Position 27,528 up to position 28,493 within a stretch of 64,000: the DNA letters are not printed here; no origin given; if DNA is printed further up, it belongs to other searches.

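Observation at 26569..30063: Orphan apeB-apeC-apeD-like lipid-tailoring triad plus a cysteine-rich secreted protein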

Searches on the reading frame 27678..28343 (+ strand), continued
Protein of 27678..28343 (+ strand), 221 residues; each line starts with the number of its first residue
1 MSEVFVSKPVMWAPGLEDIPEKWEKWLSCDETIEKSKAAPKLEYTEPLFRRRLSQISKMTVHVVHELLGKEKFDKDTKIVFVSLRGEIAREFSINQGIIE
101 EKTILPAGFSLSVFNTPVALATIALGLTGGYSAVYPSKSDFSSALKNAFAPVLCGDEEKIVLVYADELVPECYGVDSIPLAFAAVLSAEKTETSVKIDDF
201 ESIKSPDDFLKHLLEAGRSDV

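Call 23: search_protein_families(library=pfam, proteins=[L035:11576-12487:-, L035:12590-13852:-, L035:13852-14607:-, L035:14626-15111:-, L035:15172-16377:-, L007:277-1857:+, L007:1775-3628:+], max_evalue=0.01)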
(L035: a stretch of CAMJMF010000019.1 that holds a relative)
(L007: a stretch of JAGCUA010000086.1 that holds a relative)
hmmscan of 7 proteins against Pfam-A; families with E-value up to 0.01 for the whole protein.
L035:11576-12487:- (303 aa): 9 families
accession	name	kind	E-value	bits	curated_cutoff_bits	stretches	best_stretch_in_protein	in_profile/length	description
PF20434.5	BD-FAE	-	2.2e-22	80.1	26.8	1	59-244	16-215/215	BD-FAE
PF07859.19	Abhydrolase_3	-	1.3e-13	51.7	25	1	85-263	27-208/210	alpha/beta hydrolase fold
PF00326.27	Peptidase_S9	-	3.5e-09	36.9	22.6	1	174-285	93-207/213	Prolyl oligopeptidase family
PF01738.24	DLH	-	3.6e-07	30.4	21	1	220-272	145-197/217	Dienelactone hydrolase family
PF12146.15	Hydrolase_4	-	4.7e-05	23.3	27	0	219-262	192-233/239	Serine aminopeptidase, S33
PF02230.22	Abhydrolase_2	-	0.00018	21.9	23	0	220-262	158-200/217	Phospholipase/Carboxylesterase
PF12697.13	Abhydrolase_6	-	0.0012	20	26.3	0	93-268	31-210/217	Alpha/beta hydrolase family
PF00561.26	Abhydrolase_1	-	0.0091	16.1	25.8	0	206-262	200-239/245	alpha/beta hydrolase fold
PF00135.34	COesterase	-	0.0094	15.4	27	0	59-145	106-198/515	Carboxylesterase family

L035:12590-13852:- (420 aa): 3 families
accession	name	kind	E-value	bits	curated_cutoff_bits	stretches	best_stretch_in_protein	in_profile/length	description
PF00109.32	ketoacyl-synt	-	3.8e-33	115.6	20.8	1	10-257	2-252/252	Beta-ketoacyl synthase, N-terminal domain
PF02801.28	Ketoacyl-synt_C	-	1e-31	109.8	20.8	1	265-374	1-118/119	Beta-ketoacyl synthase, C-terminal domain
PF00108.29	Thiolase_N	-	1.1e-05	25.3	26.4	1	172-212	82-122/260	Thiolase, N-terminal domain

L035:13852-14607:- (251 aa): 8 families
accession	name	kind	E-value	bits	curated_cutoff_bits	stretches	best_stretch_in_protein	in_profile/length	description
PF13561.12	adh_short_C2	-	3.6e-56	190.8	27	1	17-250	1-235/236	Enoyl-(Acyl carrier protein) reductase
PF00106.31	adh_short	-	1.4e-53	181.7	26.6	1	11-202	1-188/195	short chain dehydrogenase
PF08659.16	KR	-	3.7e-20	73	22.6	1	13-168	3-154/180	KR domain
PF01370.27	Epimerase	-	5e-06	26.6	20.9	1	13-80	1-61/240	NAD dependent epimerase/dehydratase family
PF00291.31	PALP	-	0.003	17.4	35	1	8-88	51-128/295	Pyridoxal-phosphate dependent enzyme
PF05368.20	NmrA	-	0.0038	17.3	27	1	10-73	2-61/298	NmrA-like family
PF16363.11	GDP_Man_Dehyd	-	0.0042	17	27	1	14-77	1-69/332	GDP-mannose 4,6 dehydratase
PF23441.1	SDR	-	0.0073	16.2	27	0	162-202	159-200/258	SDR-like rossmann domain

L035:14626-15111:- (161 aa): 1 family
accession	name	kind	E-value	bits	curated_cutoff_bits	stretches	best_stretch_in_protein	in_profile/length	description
PF22817.2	ApeP-like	-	2.5e-08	34.1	27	1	14-135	10-129/158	ApeP dehydratase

L035:15172-16377:- (401 aa): 3 families
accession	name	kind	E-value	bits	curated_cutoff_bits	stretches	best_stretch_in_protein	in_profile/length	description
PF02801.28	Ketoacyl-synt_C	-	1.9e-28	99.3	20.8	1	238-338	4-109/119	Beta-ketoacyl synthase, C-terminal domain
PF00109.32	ketoacyl-synt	-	3e-19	70.1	20.8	1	84-227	105-249/252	Beta-ketoacyl synthase, N-terminal domain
PF00108.29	Thiolase_N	-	0.00038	20.3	26.4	1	149-186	80-117/260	Thiolase, N-terminal domain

L007:277-1857:+ (526 aa): 2 families
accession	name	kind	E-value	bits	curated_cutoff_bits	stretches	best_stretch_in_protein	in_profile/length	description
PF01808.24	AICARFT_IMPCHas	-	4.3e-119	398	25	1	141-459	1-311/311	AICARFT/IMPCHase bienzyme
PF02142.27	MGS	-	9.6e-25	87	24.1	1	22-135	1-93/94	MGS-like domain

L007:1775-3628:+ (617 aa): 0 families

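Call 24: find_homologous_proteins(query=L007:6148-8142:-, max_evalue=1e-20)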
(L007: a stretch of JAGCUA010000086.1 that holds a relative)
Query L007:6148-8142:- (664 aa): 1214 proteins with E <= 1e-20 among 8000 candidates; the best 120 are listed.
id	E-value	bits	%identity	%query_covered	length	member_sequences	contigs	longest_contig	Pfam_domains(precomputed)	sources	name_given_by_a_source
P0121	0.0e+0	1418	94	100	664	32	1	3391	PF00501.35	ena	-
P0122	0.0e+0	1390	91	100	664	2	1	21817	PF00501.35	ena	-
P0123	0.0e+0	1364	89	100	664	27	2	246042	PF00501.35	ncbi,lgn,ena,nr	ncbi:AMP-binding protein [bacterium]|nr:AMP-binding protein [bacterium]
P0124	0.0e+0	1353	89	100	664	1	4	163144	PF00501.35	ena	-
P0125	0.0e+0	1351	89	100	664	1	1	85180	PF00501.35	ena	-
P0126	0.0e+0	1351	89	100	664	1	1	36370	PF00501.35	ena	-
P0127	0.0e+0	1350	89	100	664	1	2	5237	PF00501.35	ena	-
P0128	0.0e+0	1348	89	100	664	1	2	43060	PF00501.35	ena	-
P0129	0.0e+0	1338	88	100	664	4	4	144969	PF00501.35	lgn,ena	-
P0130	0.0e+0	1338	88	100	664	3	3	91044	PF00501.35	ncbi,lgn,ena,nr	ncbi:AMP-binding protein [bacterium]|nr:AMP-binding protein [bacterium]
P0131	0.0e+0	1335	87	100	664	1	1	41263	PF00501.35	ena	-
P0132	0.0e+0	1331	88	100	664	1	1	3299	PF00501.35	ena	-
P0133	0.0e+0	1331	87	100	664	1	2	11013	PF00501.35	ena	-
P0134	0.0e+0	1331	87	100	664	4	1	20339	PF00501.35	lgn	-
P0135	0.0e+0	1330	87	100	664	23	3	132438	PF00501.35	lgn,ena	-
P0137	0.0e+0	1324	86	100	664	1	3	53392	PF00501.35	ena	-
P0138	0.0e+0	1322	86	100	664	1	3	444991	PF00501.35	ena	-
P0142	0.0e+0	1310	86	100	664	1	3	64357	PF00501.35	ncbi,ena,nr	ncbi:AMP-binding protein [bacterium]|nr:AMP-binding protein [bacterium]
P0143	0.0e+0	1291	84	100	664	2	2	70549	PF00501.35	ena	-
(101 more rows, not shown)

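Call 25: find_encoding_contigs(protein=P0123, flank=10000, max_places=4)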
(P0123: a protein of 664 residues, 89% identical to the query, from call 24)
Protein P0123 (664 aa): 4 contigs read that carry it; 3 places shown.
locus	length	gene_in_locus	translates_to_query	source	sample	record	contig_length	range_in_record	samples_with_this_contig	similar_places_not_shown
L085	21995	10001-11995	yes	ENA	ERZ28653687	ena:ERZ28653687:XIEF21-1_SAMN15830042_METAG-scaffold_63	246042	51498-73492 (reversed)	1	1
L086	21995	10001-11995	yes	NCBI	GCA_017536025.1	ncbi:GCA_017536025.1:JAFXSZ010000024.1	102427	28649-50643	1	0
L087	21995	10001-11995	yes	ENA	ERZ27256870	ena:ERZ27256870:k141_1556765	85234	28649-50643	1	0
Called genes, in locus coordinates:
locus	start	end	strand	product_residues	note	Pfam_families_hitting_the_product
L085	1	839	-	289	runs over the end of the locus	PF01040:UbiA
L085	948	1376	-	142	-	PF00293:NUDIX, PF14815:NUDIX_4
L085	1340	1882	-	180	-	PF00583:Acetyltransf_1, PF13508:Acetyltransf_7 (weak)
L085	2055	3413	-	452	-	PF03023:MurJ, PF01554:MatE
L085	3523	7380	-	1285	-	-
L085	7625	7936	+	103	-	PF00829:Ribosomal_L21p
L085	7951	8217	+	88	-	PF01016:Ribosomal_L27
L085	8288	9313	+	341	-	PF01018:GTP1_OBG, PF02421:FeoB_N (weak), PF01926:MMR_HSR1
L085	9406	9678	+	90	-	PF00550:PP-binding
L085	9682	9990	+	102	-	-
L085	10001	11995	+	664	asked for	PF00501:AMP-binding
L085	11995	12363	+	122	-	PF22818:ApeI-like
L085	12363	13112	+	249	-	PF00535:Glycos_transf_2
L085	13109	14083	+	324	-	-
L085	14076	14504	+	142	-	PF20791:Acyl-ACP_TE_C (weak), PF13279:4HBT_2, PF03061:4HBT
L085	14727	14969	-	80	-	-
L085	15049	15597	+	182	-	PF13958:ToxN_toxin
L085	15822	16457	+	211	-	-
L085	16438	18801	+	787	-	PF03176:MMPL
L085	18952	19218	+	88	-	PF13711:DUF4160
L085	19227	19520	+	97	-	PF10387:DUF2442 (weak)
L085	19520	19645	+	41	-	-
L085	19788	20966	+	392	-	PF00109:ketoacyl-synt, PF00108:Thiolase_N (faint), PF02801:Ketoacyl-synt_C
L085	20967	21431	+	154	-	PF01451:LMWPc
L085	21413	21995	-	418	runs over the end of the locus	PF13173:AAA_14, PF13635:DUF4143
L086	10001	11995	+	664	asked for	PF00501:AMP-binding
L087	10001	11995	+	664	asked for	PF00501:AMP-binding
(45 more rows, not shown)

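Call 26: find_encoding_contigs(protein=P0130, flank=10000, max_places=4)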
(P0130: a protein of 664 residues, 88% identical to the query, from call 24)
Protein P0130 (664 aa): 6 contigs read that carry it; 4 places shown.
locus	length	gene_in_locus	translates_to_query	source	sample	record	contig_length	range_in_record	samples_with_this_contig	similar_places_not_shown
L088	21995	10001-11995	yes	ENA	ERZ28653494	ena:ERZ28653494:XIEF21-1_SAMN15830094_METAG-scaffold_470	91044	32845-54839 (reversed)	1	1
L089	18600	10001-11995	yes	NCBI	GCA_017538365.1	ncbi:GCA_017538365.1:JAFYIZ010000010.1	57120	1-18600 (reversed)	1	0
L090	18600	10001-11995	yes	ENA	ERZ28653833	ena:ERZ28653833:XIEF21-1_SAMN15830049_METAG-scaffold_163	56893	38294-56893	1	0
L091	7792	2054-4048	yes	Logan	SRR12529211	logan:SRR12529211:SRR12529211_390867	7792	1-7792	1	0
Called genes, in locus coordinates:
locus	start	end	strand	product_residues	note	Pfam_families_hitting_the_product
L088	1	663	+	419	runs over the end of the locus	PF00109:ketoacyl-synt, PF02801:Ketoacyl-synt_C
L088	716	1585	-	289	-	PF01040:UbiA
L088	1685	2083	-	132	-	PF00293:NUDIX, PF14815:NUDIX_4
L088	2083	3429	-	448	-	PF03023:MurJ, PF01554:MatE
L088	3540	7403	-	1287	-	PF04151:PPC (weak)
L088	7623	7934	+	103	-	PF00829:Ribosomal_L21p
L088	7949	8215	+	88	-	PF01016:Ribosomal_L27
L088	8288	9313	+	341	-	PF01018:GTP1_OBG, PF02421:FeoB_N (weak), PF01926:MMR_HSR1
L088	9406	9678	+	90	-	PF00550:PP-binding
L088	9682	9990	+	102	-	-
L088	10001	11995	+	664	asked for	PF00501:AMP-binding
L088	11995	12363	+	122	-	PF07977:FabA (weak), PF22818:ApeI-like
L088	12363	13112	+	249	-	PF00535:Glycos_transf_2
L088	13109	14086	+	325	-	-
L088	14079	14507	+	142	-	PF20791:Acyl-ACP_TE_C, PF13279:4HBT_2, PF03061:4HBT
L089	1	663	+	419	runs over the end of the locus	PF00109:ketoacyl-synt, PF02801:Ketoacyl-synt_C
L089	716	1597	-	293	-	PF01040:UbiA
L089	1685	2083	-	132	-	PF00293:NUDIX, PF14815:NUDIX_4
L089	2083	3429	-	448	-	PF03023:MurJ, PF01554:MatE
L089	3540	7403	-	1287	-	PF04151:PPC (weak)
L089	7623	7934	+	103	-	PF00829:Ribosomal_L21p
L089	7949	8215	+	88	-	PF01016:Ribosomal_L27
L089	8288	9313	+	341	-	PF01018:GTP1_OBG, PF02421:FeoB_N (weak), PF01926:MMR_HSR1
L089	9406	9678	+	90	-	PF00550:PP-binding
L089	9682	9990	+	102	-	-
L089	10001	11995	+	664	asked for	PF00501:AMP-binding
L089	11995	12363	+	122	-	PF07977:FabA (weak), PF22818:ApeI-like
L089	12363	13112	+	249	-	PF00535:Glycos_transf_2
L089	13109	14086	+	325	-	-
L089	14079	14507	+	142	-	PF20791:Acyl-ACP_TE_C, PF13279:4HBT_2, PF03061:4HBT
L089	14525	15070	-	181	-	PF13480:Acetyltransf_6 (faint), PF00583:Acetyltransf_1, PF13508:Acetyltransf_7 (weak)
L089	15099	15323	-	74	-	-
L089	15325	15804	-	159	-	PF13151:DUF3990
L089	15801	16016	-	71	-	PF12668:DUF3791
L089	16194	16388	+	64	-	-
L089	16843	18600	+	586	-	PF13588:HSDR_N_2, PF02384:N6_Mtase, PF01170:UPF0020, PF02384:N6_Mtase, PF07669:Eco57I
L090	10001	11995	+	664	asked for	PF00501:AMP-binding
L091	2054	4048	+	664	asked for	PF00501:AMP-binding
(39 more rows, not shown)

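Call 28: find_encoding_contigs(protein=P0142, flank=10000, max_places=4)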
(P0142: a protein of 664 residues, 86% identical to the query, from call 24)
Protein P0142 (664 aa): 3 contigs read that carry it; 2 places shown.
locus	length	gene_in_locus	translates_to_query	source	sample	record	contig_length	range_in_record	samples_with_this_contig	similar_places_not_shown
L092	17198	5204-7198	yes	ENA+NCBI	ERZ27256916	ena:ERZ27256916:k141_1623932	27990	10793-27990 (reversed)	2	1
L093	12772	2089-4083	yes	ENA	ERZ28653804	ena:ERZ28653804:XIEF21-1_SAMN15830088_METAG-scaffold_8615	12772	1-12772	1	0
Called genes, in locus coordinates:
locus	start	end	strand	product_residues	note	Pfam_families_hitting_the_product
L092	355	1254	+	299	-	-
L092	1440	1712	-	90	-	PF00076:RRM_1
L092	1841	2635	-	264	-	PF01553:Acyltransferase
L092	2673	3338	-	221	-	PF13723:Ketoacyl-synt_2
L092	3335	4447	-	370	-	PF21212:Dimerisation2-like_dom, PF08100:Dimerisation (weak), PF00891:Methyltransf_2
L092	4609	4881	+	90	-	PF00550:PP-binding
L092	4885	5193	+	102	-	-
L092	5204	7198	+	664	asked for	PF00501:AMP-binding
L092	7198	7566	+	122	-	PF07977:FabA (weak), PF22818:ApeI-like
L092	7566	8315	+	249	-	PF00535:Glycos_transf_2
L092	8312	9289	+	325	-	-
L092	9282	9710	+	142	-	PF20791:Acyl-ACP_TE_C (weak), PF13279:4HBT_2, PF03061:4HBT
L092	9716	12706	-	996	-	PF04313:HSDR_N (faint), PF02384:N6_Mtase (weak), PF01170:UPF0020 (faint), PF20473:MmeI_Mtase, PF07669:Eco57I, PF02384:N6_Mtase (weak), PF12950:TaqI_C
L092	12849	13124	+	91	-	-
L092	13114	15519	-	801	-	-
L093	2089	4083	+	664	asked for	PF00501:AMP-binding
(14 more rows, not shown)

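Call 29: find_encoding_contigs(protein=P0138, flank=10000, max_places=4)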
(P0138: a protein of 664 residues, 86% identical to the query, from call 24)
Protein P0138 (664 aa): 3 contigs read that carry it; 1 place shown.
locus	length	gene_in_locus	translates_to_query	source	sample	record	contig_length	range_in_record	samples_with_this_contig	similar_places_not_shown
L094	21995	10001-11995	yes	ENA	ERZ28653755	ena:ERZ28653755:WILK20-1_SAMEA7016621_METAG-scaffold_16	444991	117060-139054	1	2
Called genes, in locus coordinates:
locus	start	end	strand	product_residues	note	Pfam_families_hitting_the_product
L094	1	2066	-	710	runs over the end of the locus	PF01136:Peptidase_U32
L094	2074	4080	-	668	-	PF13231:PMT_2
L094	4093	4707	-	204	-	-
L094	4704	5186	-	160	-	PF02542:YgbB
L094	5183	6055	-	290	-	PF04893:Yip1 (weak)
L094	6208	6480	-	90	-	PF00076:RRM_1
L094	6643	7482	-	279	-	PF01553:Acyltransferase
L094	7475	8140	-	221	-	PF13723:Ketoacyl-synt_2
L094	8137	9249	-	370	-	PF21212:Dimerisation2-like_dom, PF08100:Dimerisation (weak), PF00891:Methyltransf_2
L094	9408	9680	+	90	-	PF00550:PP-binding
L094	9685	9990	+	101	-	-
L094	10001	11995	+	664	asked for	PF00501:AMP-binding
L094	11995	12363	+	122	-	PF07977:FabA (weak), PF22818:ApeI-like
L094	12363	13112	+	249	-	PF00535:Glycos_transf_2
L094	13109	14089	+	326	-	-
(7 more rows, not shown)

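Call 30: find_encoding_contigs(protein=P0124, flank=10000, max_places=6)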
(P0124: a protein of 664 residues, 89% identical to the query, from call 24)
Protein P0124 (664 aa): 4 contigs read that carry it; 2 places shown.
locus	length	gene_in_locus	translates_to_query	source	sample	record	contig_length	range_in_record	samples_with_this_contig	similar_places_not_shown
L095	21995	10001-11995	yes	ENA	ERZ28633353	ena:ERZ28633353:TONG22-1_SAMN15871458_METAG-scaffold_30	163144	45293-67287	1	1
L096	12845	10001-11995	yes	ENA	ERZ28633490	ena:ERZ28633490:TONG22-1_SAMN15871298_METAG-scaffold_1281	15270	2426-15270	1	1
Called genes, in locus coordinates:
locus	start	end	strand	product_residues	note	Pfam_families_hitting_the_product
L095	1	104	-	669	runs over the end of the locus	PF00580:UvrD-helicase, PF13245:AAA_19, PF13604:AAA_30 (faint), PF01443:Viral_helicase1 (faint), PF13361:UvrD_C, PF13538:UvrD_C_2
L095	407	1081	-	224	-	-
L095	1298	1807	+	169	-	PF22817:ApeP-like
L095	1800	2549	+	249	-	PF00106:adh_short, PF01370:Epimerase (weak), PF08659:KR, PF13561:adh_short_C2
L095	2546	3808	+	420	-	PF00109:ketoacyl-synt, PF02801:Ketoacyl-synt_C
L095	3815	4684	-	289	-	PF01040:UbiA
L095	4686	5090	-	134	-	PF00293:NUDIX, PF14815:NUDIX_4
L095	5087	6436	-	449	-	PF03023:MurJ, PF01554:MatE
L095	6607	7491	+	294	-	-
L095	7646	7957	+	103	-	PF00829:Ribosomal_L21p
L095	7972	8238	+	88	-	PF01016:Ribosomal_L27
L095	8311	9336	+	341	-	PF01018:GTP1_OBG, PF02421:FeoB_N (weak), PF01926:MMR_HSR1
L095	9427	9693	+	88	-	PF00550:PP-binding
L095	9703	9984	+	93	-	PF00550:PP-binding (weak)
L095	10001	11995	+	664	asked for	PF00501:AMP-binding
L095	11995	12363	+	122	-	PF07977:FabA (faint), PF22818:ApeI-like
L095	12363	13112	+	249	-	PF00535:Glycos_transf_2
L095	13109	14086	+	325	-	-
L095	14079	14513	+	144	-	PF20791:Acyl-ACP_TE_C, PF13279:4HBT_2, PF03061:4HBT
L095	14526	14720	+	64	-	-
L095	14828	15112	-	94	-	PF13744:HTH_37, PF12844:HTH_19, PF01381:HTH_3, PF13443:HTH_26 (weak), PF13560:HTH_31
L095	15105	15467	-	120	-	PF05973:Gp49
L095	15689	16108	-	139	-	-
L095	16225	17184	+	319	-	-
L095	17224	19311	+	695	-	PF09848:SLFN-g3_helicase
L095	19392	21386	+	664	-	PF07728:AAA_5 (weak)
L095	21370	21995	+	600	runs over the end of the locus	-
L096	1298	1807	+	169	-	PF22817:ApeP-like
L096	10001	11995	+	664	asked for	PF00501:AMP-binding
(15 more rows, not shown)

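Call 31: find_encoding_contigs(protein=P0129, flank=10000, max_places=6)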
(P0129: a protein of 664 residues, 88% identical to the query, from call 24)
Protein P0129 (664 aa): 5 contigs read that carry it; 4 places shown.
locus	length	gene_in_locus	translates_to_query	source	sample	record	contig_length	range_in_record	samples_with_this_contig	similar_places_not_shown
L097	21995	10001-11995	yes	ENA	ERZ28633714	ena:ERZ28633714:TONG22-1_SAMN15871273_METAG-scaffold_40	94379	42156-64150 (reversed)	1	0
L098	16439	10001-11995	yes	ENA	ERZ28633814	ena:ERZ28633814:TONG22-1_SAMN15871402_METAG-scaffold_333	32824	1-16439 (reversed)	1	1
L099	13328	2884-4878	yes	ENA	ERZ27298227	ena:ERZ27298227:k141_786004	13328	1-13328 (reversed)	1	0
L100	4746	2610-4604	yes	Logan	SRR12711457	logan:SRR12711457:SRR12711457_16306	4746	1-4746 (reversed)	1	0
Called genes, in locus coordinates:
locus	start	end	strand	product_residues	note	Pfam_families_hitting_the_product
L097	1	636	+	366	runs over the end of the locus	PF01702:TGT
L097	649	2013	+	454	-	PF02878:PGM_PMM_I, PF02879:PGM_PMM_II, PF02880:PGM_PMM_III, PF00408:PGM_PMM_IV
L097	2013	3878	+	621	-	-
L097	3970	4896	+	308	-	-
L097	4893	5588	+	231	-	-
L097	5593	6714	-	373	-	PF13660:DUF4147, PF05161:MOFRL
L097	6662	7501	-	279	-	PF01553:Acyltransferase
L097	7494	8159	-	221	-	PF13723:Ketoacyl-synt_2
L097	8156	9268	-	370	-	PF21212:Dimerisation2-like_dom, PF08100:Dimerisation (weak), PF00891:Methyltransf_2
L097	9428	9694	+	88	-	PF00550:PP-binding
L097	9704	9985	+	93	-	PF00550:PP-binding (weak)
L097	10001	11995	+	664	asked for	PF00501:AMP-binding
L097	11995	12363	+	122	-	PF07977:FabA (faint), PF22818:ApeI-like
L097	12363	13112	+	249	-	PF00535:Glycos_transf_2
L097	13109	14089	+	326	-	-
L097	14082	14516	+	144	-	PF20791:Acyl-ACP_TE_C, PF13279:4HBT_2, PF03061:4HBT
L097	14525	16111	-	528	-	-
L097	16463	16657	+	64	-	-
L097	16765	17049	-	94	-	PF13744:HTH_37, PF12844:HTH_19, PF01381:HTH_3, PF13443:HTH_26 (weak), PF13560:HTH_31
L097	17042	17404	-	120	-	PF05973:Gp49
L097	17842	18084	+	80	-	PF12844:HTH_19, PF13560:HTH_31, PF13443:HTH_26 (weak), PF01381:HTH_3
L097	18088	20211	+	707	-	PF09848:SLFN-g3_helicase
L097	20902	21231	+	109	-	PF01909:NTP_transf_2, PF18765:Polbeta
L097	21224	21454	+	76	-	-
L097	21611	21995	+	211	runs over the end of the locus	-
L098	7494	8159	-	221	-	PF13723:Ketoacyl-synt_2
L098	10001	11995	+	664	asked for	PF00501:AMP-binding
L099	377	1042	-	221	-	PF13723:Ketoacyl-synt_2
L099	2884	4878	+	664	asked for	PF00501:AMP-binding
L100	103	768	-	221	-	PF13723:Ketoacyl-synt_2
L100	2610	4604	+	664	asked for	PF00501:AMP-binding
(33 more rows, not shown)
